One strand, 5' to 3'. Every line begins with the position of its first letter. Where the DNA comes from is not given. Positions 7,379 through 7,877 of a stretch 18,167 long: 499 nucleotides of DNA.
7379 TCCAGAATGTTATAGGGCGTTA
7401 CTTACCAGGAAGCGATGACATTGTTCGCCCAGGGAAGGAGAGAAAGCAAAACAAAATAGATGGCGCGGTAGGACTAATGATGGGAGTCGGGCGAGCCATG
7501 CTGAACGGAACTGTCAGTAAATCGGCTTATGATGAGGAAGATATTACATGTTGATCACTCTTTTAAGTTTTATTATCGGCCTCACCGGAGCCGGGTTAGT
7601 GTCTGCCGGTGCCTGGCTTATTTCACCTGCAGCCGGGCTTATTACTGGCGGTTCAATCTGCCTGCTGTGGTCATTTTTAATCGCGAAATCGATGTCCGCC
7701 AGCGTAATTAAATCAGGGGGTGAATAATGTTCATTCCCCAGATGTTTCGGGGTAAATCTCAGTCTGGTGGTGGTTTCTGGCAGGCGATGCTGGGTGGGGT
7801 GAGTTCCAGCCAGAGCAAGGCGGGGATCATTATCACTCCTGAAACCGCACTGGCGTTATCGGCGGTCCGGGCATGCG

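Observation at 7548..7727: Unannotated 59-aa two-TM membrane ORF coupled between large terminase and portal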

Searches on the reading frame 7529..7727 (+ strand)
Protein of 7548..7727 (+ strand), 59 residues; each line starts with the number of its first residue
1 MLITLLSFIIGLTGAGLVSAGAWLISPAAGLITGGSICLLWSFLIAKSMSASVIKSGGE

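Call 6: search_protein_families(library=phrogs, proteins=[window:7548-7727:+, window:7529-7711:+], max_evalue=0.01)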
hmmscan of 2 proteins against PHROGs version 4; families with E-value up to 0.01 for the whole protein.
window:7548-7727:+ (59 aa): 2 families
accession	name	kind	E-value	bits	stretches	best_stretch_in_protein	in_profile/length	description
phrog_502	-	moron, auxiliary metabolic gene and host takeover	1.9e-15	57.1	1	1-50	3-52/58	membrane protein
phrog_7105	-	unknown function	8.1e-05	23.4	1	5-47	4-47/52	-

window:7529-7711:+ (60 aa): 0 families

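Call 7: search_protein_families(library=pfam, proteins=[window:7548-7727:+, window:7529-7711:+], max_evalue=0.01)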
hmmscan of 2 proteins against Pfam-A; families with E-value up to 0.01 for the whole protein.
window:7548-7727:+ (59 aa): 0 families

window:7529-7711:+ (60 aa): 0 families

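Call 8: search_dna_similar(query=window:7548-7727:+, collection=phages, mode=protein, max_rows=40, max_evalue=0.01)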
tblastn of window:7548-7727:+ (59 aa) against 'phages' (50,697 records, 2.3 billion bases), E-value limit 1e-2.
Records with a match: 44; places in all: 46; records where one place covers at least 80% of the query: 18.
Best place of each record, by identity: 60-80% 12; <60% 32.
By first word of the organism name: Klebsiella 15; Yersinia 6; Salmonella 6; Shigella 5; Escherichia 4; Enterobacteria 4; Azospirillum 2; Marinobacter 1; Enterococcus 1.
By host as written in the record: Klebsiella pneumoniae 7; Escherichia coli 4; Salmonella enterica subsp. enterica serovar Typhimurium 4; - 3; Yersinia enterocolitica 3; Azospirillum brasilense Cd 2; Shigella flexneri serotype 1a strain 019 2; Shigella flexneri serotype 4av 2; and 16 more.
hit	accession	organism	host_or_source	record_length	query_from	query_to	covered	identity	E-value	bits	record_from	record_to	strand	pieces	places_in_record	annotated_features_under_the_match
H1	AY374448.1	Klebsiella phage phiKO2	-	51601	1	59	100%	72.9%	3e-17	78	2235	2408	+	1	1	Gp3 | putative large terminase subunit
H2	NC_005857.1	Klebsiella phage phiKO2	Klebsiella oxytoca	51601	1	59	100%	72.9%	3e-17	78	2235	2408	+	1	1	membrane protein | terminase large subunit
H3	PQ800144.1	Klebsiella phage Kpn_R1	Klebsiella pneumoniae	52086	1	59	100%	71.2%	2e-17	79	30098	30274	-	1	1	record has no annotation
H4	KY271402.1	Klebsiella phage 48ST307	Klebsiella pneumoniae Kp-48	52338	1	59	100%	71.2%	2e-17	79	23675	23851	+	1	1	terminase large subunit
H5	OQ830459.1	Klebsiella phage vB_KpnS_KpLi5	Klebsiella pneumoniae KpLi5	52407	1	59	100%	71.2%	2e-17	79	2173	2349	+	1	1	hypothetical protein | terminase DNA packaging protein A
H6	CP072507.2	Klebsiella phage NAR688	Klebsiella quasipneumoniae FK688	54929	1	59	100%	71.2%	2e-17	79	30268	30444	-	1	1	record has no annotation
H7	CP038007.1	Klebsiella phage 020009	Klebsiella pneumoniae SCKP020009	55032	1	59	100%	71.2%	2e-17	79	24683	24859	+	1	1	record has no annotation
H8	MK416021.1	Klebsiella phage ST846-OXA48phi9.1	Klebsiella pneumoniae ST846-OXA48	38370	1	59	100%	66.1%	9e-17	77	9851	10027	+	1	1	terminase large subunit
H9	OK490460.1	Klebsiella phage Kp4882-1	Klebsiella pneumoniae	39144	1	59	100%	47.5%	2e-9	56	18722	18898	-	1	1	record has no annotation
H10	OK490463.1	Klebsiella phage Kp4884-1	Klebsiella pneumoniae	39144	1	59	100%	47.5%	2e-9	56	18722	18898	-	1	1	record has no annotation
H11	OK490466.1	Klebsiella phage Kp4885-1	Klebsiella pneumoniae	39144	1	59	100%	47.5%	2e-9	56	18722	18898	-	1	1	record has no annotation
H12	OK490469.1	Klebsiella phage Kp4886-1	Klebsiella pneumoniae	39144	1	59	100%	47.5%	2e-9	56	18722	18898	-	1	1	record has no annotation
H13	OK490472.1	Klebsiella phage Kp4887-1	Klebsiella pneumoniae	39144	1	59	100%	47.5%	2e-9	56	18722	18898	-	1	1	record has no annotation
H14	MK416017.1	Klebsiella phage ST101-KPC2phi6.3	Klebsiella pneumoniae ST101-KPC2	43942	1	59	100%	47.5%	2e-9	56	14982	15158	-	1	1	hypothetical protein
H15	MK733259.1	Yersinia phage YeP1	Yersinia enterocolitica ...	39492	1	58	98%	44.8%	4e-9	56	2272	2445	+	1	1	hypothetical protein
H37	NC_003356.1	Enterobacteria phage phiP27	Escherichia coli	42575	19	58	68%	42.5%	7e-5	43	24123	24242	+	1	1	membrane protein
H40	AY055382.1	Salmonella phage ST64B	Salmonella enterica subsp. enterica ...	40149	21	58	64%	42.1%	1e-4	42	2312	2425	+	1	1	sb3: Sb3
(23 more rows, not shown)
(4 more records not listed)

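Call 9: find_homologous_proteins(query=window:7548-7724:+, max_evalue=0.001)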
Query window:7548-7724:+ (59 aa): 22 proteins with E <= 0.001 among 22 candidates.
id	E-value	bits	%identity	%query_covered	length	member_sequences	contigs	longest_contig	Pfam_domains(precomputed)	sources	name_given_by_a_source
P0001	3.0e-26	107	100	100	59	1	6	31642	-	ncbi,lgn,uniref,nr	ncbi:hypothetical protein [Escherichia coli]|uniref:hypothetical protein n=1 Tax=Escherichia coli Ta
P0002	4.1e-25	104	97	100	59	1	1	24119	-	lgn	-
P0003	6.2e-20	88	85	100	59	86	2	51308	-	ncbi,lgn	ncbi:hypothetical protein ACES3O_004535 [Salmonella enterica]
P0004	9.4e-20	87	85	100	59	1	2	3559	-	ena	-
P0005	4.2e-19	85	81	100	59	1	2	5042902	-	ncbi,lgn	-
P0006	5.0e-19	85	81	100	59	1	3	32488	-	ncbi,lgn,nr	ncbi:hypothetical protein DVF44_23195 [Salmonella enterica subsp. enterica serovar Schwarzengrund]|n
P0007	2.6e-18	82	81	97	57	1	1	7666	-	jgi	jgi:hypothetical protein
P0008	4.6e-18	82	73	100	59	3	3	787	-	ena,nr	nr:hypothetical protein [Klebsiella oxytoca]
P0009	6.9e-18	81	73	100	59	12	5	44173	-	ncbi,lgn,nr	ncbi:hypothetical protein F6Z50_10745 [Salmonella enterica]|nr:hypothetical protein [Salmonella ente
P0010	1.2e-17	80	73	100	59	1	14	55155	-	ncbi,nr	ncbi:TPA: hypothetical protein MIU95_22960 [Klebsiella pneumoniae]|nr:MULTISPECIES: hypothetical pro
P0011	3.4e-17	79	73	100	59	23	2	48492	-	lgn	-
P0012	5.5e-17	78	78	100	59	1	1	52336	-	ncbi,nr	ncbi:hypothetical protein AN237_25975 (plasmid) [Raoultella ornithinolytica]|nr:hypothetical protein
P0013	6.2e-17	78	79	88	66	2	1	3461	-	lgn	-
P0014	9.4e-17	78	73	100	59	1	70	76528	-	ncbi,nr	ncbi:TPA: hypothetical protein MIR59_22040 [Klebsiella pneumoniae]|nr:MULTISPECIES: hypothetical pro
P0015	2.0e-16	77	71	100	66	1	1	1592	-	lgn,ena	-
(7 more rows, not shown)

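Call 11: get_annotated_region(hit=H2, flank=3000)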
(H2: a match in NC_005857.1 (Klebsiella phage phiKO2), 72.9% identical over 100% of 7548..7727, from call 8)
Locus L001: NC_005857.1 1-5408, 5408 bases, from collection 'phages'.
description: Klebsiella phage phiKO2, complete genome.
organism: Klebsiella phage phiKO2 (NCBI taxid 255431)
taxonomy: Viruses; Duplodnaviria; Heunggongvirae; Uroviricota; Caudoviricetes
host: Klebsiella oxytoca; source: -; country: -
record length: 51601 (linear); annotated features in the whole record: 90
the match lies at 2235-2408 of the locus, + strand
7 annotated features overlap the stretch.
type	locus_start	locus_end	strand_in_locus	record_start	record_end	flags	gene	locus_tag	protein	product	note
CDS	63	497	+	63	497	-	-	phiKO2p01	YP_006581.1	terminase small subunit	Gp1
CDS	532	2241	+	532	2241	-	-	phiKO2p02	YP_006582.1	terminase large subunit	Gp2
CDS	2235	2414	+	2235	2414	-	-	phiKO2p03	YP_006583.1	membrane protein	similar to Bacteriophage phi27 gene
CDS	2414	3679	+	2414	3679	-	-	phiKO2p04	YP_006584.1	portal protein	Gp4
CDS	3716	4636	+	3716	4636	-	-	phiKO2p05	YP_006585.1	head maturation protease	Gp5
regulatory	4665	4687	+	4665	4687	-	-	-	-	terminator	putative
CDS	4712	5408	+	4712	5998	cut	-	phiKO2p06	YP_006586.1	major capsid protein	Gp6; N-terminus cleaved to produce mature protein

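Call 12: get_annotated_region(hit=H37, flank=3000)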
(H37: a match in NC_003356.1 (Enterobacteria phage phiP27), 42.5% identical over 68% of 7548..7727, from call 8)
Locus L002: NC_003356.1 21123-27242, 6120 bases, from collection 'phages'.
description: Enterobacteria phage phiP27, complete genome.
organism: Enterobacteria phage phiP27 (NCBI taxid 103807)
taxonomy: Viruses; Duplodnaviria; Heunggongvirae; Uroviricota; Caudoviricetes
host: Escherichia coli; source: -; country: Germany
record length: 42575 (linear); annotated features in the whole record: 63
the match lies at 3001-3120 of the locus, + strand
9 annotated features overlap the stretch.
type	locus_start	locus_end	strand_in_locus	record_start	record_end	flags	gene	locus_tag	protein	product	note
CDS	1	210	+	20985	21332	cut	-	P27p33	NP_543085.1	hypothetical protein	L33; unknown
CDS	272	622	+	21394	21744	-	-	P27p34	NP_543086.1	HNH endonuclease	L34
misc_feature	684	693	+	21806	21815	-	-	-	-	-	cos-site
CDS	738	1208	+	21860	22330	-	-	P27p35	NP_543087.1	terminase small subunit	L35; unknown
CDS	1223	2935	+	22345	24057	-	-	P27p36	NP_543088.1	terminase large subunit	L36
CDS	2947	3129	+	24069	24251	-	-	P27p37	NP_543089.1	membrane protein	L37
CDS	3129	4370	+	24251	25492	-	-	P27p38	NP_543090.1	portal protein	L38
CDS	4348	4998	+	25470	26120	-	-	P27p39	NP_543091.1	major head protein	L39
CDS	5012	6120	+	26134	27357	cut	-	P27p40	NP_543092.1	major head protein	L40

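Call 13: get_annotated_region(hit=H40, flank=3000)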
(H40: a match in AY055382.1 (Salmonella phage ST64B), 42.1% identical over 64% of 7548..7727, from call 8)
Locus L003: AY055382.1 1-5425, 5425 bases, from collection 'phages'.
description: Salmonella typhimurium phage ST64B complete sequence.
organism: Salmonella phage ST64B (NCBI taxid 175950)
taxonomy: Viruses; Duplodnaviria; Heunggongvirae; Uroviricota; Caudoviricetes
host: Salmonella enterica subsp. enterica serovar Typhimurium; source: -; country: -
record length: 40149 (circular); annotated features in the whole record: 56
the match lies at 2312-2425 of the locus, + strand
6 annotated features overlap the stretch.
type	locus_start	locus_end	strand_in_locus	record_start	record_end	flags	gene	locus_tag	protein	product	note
CDS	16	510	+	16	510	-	sb1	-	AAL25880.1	Sb1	-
CDS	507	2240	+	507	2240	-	sb2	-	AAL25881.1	Sb2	Terminase large subunit; similar to E. coli YMFN; P75978. D3; AAD38954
CDS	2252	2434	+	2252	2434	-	sb3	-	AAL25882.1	Sb3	-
CDS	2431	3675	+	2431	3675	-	sb4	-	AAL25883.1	Sb4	Portal Protein; similar to Hk97 gp3; AAA80202 and HK022; AAF30355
CDS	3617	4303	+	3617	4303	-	sb5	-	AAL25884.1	Sb5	Pro-head protease; similar to Rhodobacter capsulatus; AAF13181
CDS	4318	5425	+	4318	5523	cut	sb6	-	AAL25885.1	Sb6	Major capsid protein precursor; similar to Agrobacterium tumefaciens; AAK86763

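Call 22: find_related_loci(query=A1, collection=genome_contigs, flank=3000)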
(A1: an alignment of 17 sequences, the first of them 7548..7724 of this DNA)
Query A1 (59 aa) in genome_contigs; peptide patterns used: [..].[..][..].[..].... (x = any residue, [..] = any of these).
21 stretches matched a pattern; 3 encode a relative of the query (tblastn E <= 1e-3); 3 distinct loci.
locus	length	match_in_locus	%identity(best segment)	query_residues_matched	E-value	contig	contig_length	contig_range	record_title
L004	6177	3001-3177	71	1-59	2e-23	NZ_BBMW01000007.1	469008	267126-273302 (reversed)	Citrobacter werkmanii NBRC 105721, whole genome shotgun sequence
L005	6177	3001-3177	71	1-59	2e-22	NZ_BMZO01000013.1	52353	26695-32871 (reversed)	Limoniibacter endophyticus strain KCTC 42097 sequence13, whole genome shotgun sequence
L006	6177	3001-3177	66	1-59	6e-22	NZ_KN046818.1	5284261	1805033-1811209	Klebsiella pneumoniae strain ATCC 13883 scaffold1, whole genome shotgun sequence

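Call 23: find_related_loci(query=A1, collection=viral_contigs, flank=3000)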
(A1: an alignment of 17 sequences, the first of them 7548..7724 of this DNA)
Query A1 (59 aa) in viral_contigs; peptide patterns used: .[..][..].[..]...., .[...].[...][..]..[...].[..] (x = any residue, [..] = any of these).
199 stretches matched a pattern; 181 encode a relative of the query (tblastn E <= 1e-3); the best 80 are kept; 80 distinct loci.
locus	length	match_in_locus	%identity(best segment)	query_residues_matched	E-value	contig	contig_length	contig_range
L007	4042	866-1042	100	1-59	4e-31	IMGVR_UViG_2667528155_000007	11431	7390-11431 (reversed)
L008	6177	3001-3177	98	1-59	2e-30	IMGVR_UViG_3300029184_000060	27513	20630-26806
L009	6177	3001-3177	98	1-59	2e-30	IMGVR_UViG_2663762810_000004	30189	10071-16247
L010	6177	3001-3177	85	1-59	6e-25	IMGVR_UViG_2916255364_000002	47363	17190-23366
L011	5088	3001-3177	81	1-59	3e-24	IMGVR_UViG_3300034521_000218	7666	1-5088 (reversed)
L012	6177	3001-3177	73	1-59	2e-22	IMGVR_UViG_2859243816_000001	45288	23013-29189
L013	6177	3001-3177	73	1-59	2e-22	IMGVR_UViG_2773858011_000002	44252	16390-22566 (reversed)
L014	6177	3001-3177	71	1-59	4e-22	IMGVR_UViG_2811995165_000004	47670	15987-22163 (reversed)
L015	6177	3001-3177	71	1-59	4e-22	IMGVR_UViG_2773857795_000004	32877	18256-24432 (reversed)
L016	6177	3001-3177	71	1-59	4e-22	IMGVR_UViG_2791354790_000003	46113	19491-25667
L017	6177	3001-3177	71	1-59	4e-22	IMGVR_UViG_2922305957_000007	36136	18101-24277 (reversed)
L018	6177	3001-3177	71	1-59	4e-22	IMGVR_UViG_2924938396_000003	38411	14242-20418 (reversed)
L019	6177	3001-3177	71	1-59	4e-22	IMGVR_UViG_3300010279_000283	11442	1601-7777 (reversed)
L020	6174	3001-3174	78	1-59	7e-22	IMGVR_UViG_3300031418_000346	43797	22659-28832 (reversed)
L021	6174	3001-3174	78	1-59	7e-22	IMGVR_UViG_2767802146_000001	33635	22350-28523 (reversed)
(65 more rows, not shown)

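Call 28: search_protein_representatives(alignment_id=A1)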
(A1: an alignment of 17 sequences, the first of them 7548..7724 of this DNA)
Query: 17 sequences, 59 profile positions. Proteins with E-value up to 0.001 (for the whole library): 124; up to 1e-10: 15; up to 1e-30: 0. The best 124 are listed.
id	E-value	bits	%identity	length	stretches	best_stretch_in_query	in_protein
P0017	1.5e-27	111.1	-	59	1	1-59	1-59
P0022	1.3e-22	95.3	-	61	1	2-58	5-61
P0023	2.7e-17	78.3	-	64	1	1-50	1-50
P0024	2.1e-16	75.5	-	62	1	1-51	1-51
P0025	2.5e-15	72.0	-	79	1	1-49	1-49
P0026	2.3e-14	68.9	-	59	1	3-54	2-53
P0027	3.5e-14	68.3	-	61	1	1-51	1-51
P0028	3.6e-14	68.3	-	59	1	3-54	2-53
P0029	2.5e-13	65.6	-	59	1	1-58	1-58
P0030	3.9e-12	61.8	-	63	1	1-53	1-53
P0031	5.7e-12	61.2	-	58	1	1-51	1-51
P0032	1.1e-11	60.4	-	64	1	3-54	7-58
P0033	4.9e-11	58.3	-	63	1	2-52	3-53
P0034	6.0e-11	58.0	-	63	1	1-51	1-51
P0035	7.9e-11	57.6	-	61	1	1-52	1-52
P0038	4.2e-10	55.3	-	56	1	6-50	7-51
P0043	4.8e-09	51.9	-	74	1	9-54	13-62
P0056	1.3e-06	44.1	-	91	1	13-50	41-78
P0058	1.5e-06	43.9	-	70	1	10-44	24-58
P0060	1.9e-06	43.6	-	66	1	9-44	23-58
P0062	2.6e-06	43.1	-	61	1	5-47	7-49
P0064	3.1e-06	42.9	-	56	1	6-49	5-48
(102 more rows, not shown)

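Call 29: predict_structure(alignment_id=A1)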
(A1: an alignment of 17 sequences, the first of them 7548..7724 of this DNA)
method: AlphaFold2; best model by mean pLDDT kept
length: 59 residues; sequences in the alignment: 17
mean_pLDDT: 67.6   pTM: 0.34
mean pLDDT of the five models: 67.6, 66.9, 65.7, 63.0, 59.1
residues with pLDDT >= 90: 0; 70-90: 29; 50-70: 29; < 50: 1
segments of 3 or more residues with pLDDT < 50: none
pLDDT, mean of each block of 10 residues (from residue 1): 74 68 61 73 73 54
secondary structure, 60 per line:
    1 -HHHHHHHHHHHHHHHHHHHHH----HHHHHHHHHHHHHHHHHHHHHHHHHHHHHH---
elements in order: H2-22 H27-56

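Call 30: search_protein_families(library=ncbifam, proteins=[window:7548-7724:+, L002:2947-3126:+, L001:2235-2411:+], max_evalue=1)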
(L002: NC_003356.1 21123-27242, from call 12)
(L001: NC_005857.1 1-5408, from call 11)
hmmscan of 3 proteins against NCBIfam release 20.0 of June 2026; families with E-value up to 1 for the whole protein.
window:7548-7724:+ (59 aa): 0 families

L002:2947-3126:+ (60 aa): 0 families

L001:2235-2411:+ (59 aa): 2 families
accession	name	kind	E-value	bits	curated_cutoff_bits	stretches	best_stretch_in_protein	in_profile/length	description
NF007884.0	PRK10591.1-2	equivalog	0.015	15.4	147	1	8-59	39-90/96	hypothetical protein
NF050101.1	SepX_GlpR_4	equivalog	0.74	9.8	110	1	6-36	115-145/176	divisome protein SepX/GlpR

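Call 31: search_protein_families(library=padloc, proteins=[window:7548-7724:+, L002:2947-3126:+, L001:2235-2411:+], max_evalue=1)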
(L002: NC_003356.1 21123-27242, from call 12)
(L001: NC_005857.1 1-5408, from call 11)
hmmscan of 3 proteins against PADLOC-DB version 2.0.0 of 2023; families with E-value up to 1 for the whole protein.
window:7548-7724:+ (59 aa): 0 families

L002:2947-3126:+ (60 aa): 0 families

L001:2235-2411:+ (59 aa): 0 families

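Call 44: search_solved_structures(query=A1, max_evalue=10)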
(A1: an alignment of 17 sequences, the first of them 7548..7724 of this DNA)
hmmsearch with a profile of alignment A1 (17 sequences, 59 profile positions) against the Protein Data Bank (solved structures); distinct sequences matched with E-value up to 10: 12.
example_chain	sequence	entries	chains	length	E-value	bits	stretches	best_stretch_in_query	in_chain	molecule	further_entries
5feu_A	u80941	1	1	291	0.27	14.2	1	19-39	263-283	Noroxomaritidine/Norcraugsodine Reductase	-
7cri_A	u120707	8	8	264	0.29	14.1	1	6-36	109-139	Chloride pumping rhodopsin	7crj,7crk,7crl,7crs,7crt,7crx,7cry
5fjg_A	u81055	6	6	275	0.31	14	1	6-36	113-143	CHLORIDE PUMPING RHODOPSIN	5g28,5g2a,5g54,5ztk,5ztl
5g2c_A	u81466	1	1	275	0.31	14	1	6-36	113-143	CHLORIDE PUMPING RHODOPSIN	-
5g2d_A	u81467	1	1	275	0.31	14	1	6-36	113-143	CHLORIDE PUMP RHODOPSIN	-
5b2n_A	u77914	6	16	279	0.32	14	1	6-36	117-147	Chloride pumping rhodopsin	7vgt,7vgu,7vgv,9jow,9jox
6ab9_A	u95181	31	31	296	0.35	13.8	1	6-36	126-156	Chloride pumping rhodopsin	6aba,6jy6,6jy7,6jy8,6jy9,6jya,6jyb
5ff9_A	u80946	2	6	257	0.47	13.4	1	19-39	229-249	Noroxomaritidine/Norcraugsodine Reductase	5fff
2hpp_P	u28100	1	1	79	1.1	12.3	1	32-54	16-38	Prothrombin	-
4mg4_A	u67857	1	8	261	1.4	11.9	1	12-34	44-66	Phosphonomutase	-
1xq1_A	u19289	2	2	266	1.6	11.8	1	20-39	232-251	PUTATIVE TROPINONE REDUCATSE | Putative tropinone reductase homolog At1g07440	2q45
6y4d_A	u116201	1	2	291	3.8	10.5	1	23-39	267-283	short-chain dehydrogenase/reductase (SDR)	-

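Call 71: fold_search(model_id=the predicted structure, library=viral)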
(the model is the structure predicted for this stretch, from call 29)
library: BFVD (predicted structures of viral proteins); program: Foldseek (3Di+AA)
matches with E <= 10: 45; with E <= 0.001: 0
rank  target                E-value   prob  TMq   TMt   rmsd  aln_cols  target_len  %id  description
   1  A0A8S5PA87            9.1e-01  0.60  0.57  0.62   3.3        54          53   24  Uncharacterized protein [Siphoviridae sp. ctpoI7]
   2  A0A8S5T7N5            1.3e+00  0.14  0.37  0.13   9.4        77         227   25  GYF domain 2 [Myoviridae sp. cta6i12]
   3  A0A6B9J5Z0            2.4e+00  0.33  0.57  0.50   3.8        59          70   17  Uncharacterized protein [Erwinia phage Hena1]
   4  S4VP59                3.1e+00  0.28  0.49  0.17   5.1        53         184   21  Uncharacterized protein [Pandoravirus dulcis]
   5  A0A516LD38            3.6e+00  0.12  0.41  0.24   3.9        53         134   11  (no name in the UniProt tables at hand)
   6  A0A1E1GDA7            3.9e+00  0.16  0.50  0.47   4.5        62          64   22  (no name in the UniProt tables at hand)
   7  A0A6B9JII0            4.1e+00  0.18  0.59  0.59   3.3        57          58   12  Putative membrane protein [Erwinia phage Hena1]
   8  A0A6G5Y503            4.1e+00  0.09  0.40  0.42   5.1        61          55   21  (no name in the UniProt tables at hand)
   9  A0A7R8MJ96            4.4e+00  0.25  0.65  0.68   2.5        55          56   24  Uncharacterized protein [Klebsiella phage vB_KvM-Eowyn]
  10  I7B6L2                4.4e+00  0.25  0.62  0.53   2.8        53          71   23  Uncharacterized protein [Escherichia phage ECML-117]
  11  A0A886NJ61            4.4e+00  0.15  0.54  0.48   5.1        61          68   18  (no name in the UniProt tables at hand)
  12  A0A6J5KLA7            4.4e+00  0.13  0.46  0.25   7.9        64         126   16  Uncharacterized protein [uncultured Caudovirales phage]
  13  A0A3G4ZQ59            4.4e+00  0.10  0.41  0.31   4.7        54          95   24  Uncharacterized protein [Barrevirus sp.]
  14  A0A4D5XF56            5.1e+00  0.25  0.72  0.38   3.1        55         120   22  Transmembrane protein [Pithovirus LCPAC102]
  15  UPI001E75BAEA         5.1e+00  0.20  0.57  0.51   3.1        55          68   16  (no name look-up for this kind of identifier)
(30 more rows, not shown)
